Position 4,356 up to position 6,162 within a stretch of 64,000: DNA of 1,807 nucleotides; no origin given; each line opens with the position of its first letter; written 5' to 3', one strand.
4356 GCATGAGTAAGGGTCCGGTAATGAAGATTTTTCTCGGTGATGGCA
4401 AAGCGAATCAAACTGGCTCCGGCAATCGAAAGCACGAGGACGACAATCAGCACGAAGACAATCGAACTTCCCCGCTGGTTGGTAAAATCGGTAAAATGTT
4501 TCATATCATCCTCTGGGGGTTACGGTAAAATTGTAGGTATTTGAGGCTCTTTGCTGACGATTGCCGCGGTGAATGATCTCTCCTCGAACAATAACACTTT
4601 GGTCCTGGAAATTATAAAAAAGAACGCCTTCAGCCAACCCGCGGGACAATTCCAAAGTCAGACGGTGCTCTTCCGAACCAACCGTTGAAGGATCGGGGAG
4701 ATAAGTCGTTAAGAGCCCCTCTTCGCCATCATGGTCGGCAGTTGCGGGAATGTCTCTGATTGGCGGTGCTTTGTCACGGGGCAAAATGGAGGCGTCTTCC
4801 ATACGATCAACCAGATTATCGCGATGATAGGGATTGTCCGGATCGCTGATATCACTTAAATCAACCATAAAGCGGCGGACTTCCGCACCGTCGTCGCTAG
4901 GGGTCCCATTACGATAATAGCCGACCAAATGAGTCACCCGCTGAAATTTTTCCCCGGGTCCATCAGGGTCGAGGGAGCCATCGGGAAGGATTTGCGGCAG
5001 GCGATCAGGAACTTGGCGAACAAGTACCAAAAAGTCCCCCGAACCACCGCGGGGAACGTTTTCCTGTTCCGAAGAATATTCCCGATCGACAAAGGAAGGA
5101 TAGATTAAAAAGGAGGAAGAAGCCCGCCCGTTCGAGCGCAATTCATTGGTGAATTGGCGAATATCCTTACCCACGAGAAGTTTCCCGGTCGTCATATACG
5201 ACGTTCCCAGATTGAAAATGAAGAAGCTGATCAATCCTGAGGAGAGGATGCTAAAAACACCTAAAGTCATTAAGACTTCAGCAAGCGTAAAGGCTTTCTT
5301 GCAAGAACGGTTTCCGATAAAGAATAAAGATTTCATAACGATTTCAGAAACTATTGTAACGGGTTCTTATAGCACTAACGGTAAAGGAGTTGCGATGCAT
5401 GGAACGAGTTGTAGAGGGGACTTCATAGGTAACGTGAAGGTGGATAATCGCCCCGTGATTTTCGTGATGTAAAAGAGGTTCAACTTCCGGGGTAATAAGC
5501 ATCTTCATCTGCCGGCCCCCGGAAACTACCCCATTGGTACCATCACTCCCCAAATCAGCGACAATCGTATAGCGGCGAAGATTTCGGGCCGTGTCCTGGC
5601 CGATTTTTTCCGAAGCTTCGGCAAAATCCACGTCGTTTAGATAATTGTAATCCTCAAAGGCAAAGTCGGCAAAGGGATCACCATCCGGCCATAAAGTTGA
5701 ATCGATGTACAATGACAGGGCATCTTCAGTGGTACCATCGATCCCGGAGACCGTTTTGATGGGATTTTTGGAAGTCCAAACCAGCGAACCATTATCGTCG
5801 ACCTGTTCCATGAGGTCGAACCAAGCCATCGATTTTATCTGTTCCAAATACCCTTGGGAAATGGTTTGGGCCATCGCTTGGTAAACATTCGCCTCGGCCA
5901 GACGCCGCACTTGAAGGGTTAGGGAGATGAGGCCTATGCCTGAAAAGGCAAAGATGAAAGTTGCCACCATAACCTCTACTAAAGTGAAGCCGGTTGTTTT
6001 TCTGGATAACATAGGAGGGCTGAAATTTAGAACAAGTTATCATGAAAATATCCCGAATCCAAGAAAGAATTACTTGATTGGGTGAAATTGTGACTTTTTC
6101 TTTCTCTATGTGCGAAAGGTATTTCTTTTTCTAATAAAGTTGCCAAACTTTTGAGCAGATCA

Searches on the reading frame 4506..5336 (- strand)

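Call 65: search_protein_families(library=pfam, proteins=[window:4506-5336:-], max_evalue=0.001)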
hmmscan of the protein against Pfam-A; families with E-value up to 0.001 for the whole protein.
window:4506-5336:- (276 aa): 1 family
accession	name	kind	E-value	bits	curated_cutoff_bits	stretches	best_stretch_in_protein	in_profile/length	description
PF07963.17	N_methyl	-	0.00028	20.8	21.2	1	11-35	2-26/27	Prokaryotic N-terminal methylation motif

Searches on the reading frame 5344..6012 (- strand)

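Call 65: search_protein_families(library=pfam, proteins=[window:5344-6012:-], max_evalue=0.001)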
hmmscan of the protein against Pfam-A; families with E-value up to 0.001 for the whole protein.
window:5344-6012:- (222 aa): 1 family
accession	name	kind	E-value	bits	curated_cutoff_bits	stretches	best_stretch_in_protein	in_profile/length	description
PF07963.17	N_methyl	-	7.8e-06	25.7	21.2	1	4-28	2-26/27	Prokaryotic N-terminal methylation motif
